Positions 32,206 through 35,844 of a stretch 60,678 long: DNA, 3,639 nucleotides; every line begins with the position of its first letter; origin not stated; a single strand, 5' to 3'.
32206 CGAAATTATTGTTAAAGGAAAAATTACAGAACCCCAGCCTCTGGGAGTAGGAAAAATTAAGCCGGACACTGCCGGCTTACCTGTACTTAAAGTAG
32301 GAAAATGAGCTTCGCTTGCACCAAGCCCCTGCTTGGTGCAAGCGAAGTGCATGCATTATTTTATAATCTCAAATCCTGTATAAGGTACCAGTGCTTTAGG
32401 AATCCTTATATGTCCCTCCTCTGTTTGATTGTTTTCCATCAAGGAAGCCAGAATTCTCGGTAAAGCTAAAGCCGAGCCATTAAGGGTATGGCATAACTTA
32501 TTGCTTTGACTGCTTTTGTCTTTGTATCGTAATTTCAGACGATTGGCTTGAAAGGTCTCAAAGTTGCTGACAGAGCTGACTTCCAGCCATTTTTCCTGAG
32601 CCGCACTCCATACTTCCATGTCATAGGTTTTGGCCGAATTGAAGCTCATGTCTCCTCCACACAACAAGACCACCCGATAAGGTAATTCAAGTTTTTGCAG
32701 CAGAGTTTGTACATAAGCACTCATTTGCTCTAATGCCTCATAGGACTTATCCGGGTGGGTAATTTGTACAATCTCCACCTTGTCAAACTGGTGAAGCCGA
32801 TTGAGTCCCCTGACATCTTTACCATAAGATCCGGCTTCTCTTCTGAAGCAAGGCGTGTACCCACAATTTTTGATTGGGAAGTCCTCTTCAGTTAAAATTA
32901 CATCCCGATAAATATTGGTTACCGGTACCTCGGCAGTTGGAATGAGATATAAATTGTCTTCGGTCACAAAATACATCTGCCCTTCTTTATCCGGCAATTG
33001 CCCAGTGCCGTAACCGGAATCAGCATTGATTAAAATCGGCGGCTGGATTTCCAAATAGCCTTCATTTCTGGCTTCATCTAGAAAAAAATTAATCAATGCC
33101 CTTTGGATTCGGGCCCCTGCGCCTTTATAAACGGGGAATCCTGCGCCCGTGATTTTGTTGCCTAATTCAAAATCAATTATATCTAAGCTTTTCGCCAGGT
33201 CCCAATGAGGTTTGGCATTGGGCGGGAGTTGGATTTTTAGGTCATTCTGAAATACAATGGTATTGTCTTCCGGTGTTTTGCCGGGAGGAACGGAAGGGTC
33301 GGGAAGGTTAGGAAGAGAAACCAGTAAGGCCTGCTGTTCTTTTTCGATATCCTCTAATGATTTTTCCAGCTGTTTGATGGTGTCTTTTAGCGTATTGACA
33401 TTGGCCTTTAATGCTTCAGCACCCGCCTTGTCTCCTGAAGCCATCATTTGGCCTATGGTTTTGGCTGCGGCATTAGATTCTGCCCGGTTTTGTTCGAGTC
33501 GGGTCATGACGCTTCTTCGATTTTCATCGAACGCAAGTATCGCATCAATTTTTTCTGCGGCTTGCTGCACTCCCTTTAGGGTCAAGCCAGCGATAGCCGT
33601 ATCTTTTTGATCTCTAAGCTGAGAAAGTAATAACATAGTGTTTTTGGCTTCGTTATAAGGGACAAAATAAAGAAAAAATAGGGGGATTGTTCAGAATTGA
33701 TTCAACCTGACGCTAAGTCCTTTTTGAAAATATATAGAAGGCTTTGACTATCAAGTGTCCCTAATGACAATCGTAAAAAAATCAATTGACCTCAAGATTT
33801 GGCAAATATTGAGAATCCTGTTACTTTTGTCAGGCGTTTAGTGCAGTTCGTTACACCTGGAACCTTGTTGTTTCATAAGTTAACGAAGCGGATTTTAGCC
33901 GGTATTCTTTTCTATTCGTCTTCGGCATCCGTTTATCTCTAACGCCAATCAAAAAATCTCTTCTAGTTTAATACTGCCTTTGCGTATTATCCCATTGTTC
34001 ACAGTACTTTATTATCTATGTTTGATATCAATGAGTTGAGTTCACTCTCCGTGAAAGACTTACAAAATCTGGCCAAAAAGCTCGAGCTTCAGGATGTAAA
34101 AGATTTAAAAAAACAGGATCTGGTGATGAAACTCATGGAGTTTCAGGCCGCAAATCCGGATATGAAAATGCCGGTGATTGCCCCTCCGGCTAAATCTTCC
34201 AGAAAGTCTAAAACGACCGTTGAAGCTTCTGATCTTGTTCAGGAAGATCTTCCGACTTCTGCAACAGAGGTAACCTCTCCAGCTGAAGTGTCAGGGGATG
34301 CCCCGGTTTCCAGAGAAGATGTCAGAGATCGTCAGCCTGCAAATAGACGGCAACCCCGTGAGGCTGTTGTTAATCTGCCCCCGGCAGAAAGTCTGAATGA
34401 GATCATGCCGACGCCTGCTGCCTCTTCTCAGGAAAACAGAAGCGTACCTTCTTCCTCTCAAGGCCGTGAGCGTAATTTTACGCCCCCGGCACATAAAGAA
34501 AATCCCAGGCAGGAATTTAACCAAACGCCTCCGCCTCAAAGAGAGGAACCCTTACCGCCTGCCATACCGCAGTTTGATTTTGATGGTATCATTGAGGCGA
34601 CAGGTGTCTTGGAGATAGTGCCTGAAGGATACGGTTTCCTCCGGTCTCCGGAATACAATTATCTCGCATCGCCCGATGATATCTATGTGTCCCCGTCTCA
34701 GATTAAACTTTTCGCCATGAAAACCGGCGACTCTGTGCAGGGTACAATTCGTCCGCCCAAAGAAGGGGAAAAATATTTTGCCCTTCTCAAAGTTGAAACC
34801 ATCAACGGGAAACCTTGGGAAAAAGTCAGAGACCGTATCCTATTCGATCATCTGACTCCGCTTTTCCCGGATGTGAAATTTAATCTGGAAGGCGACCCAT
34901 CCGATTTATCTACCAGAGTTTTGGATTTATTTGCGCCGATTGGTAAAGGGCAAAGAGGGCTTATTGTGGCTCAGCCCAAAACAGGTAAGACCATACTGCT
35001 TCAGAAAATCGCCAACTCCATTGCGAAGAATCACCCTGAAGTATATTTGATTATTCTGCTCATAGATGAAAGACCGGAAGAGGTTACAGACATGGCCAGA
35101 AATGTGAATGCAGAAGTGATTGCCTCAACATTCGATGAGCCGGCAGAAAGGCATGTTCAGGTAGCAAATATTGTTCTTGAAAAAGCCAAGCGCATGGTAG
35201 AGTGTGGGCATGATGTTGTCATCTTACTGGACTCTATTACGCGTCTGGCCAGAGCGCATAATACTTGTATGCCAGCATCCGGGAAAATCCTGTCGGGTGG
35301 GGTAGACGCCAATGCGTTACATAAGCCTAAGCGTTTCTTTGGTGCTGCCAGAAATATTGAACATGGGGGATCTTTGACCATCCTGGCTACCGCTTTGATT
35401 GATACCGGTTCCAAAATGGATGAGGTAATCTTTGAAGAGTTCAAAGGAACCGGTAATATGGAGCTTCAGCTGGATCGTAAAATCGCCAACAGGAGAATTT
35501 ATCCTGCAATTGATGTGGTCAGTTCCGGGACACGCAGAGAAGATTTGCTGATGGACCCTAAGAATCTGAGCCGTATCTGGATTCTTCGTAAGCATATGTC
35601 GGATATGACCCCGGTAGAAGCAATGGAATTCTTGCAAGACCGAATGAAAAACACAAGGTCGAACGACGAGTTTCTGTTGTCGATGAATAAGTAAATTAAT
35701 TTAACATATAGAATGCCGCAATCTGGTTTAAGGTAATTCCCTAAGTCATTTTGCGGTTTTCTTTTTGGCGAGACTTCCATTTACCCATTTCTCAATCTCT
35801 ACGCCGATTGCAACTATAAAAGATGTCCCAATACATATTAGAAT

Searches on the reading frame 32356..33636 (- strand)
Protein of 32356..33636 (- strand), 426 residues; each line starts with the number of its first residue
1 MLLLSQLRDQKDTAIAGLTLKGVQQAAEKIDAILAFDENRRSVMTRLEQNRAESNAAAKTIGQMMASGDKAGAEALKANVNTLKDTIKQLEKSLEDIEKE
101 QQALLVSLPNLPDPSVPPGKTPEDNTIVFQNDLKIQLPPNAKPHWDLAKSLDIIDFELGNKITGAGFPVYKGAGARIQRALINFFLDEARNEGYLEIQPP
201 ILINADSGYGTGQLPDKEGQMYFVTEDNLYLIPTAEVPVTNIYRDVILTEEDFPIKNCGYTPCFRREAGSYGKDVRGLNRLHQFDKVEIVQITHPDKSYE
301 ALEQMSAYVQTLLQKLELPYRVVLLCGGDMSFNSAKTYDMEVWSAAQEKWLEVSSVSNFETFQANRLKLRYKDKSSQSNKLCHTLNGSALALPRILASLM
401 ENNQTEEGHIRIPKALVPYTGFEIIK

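Call 41: search_protein_families(library=pfam, proteins=[window:32356-33636:-], max_evalue=0.00001)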
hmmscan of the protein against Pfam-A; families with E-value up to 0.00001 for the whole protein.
window:32356-33636:- (426 aa): 2 families
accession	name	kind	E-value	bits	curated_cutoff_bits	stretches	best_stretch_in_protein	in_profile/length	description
PF00587.30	tRNA-synt_2b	-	2.2e-37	129.3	29.3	1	226-403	8-179/179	tRNA synthetase class II core domain (G, H, P, S and T)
PF02403.27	Seryl_tRNA_N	-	6.3e-20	71.9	28.2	1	1-112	1-108/108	Seryl-tRNA synthetase N-terminal domain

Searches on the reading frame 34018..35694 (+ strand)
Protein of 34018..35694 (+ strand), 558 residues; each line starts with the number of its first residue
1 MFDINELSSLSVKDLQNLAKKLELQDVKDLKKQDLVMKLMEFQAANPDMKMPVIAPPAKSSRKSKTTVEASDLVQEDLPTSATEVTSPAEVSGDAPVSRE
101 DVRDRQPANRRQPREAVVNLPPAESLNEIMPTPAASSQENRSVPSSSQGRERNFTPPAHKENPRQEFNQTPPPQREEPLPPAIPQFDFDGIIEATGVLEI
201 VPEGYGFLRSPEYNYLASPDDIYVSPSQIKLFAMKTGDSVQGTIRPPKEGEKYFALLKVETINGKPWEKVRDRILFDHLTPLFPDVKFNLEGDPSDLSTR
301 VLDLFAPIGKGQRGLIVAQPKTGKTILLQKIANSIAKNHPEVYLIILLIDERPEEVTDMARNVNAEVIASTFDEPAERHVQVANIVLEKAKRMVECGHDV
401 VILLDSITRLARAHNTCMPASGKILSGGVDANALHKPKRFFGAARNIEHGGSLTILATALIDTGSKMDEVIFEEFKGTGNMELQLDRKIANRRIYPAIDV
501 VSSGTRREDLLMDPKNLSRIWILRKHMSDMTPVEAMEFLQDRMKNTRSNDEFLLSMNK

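Call 41: search_protein_families(library=pfam, proteins=[window:34018-35694:+], max_evalue=0.00001)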
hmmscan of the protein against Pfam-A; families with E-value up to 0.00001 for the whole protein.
window:34018-35694:+ (558 aa): 3 families
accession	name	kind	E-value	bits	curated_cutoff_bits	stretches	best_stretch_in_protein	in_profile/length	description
PF07497.18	Rho_RNA_bind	-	1.1e-32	112.1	27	1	195-266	2-71/73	Rho termination factor, RNA-binding domain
PF00006.31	ATP-synt_ab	-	8.9e-28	97.8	29.5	1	299-503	2-211/213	ATP synthase alpha/beta family, nucleotide-binding domain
PF07498.18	Rho_N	-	3.6e-06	27.3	24.9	1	6-46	1-41/43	Rho termination factor, N-terminal domain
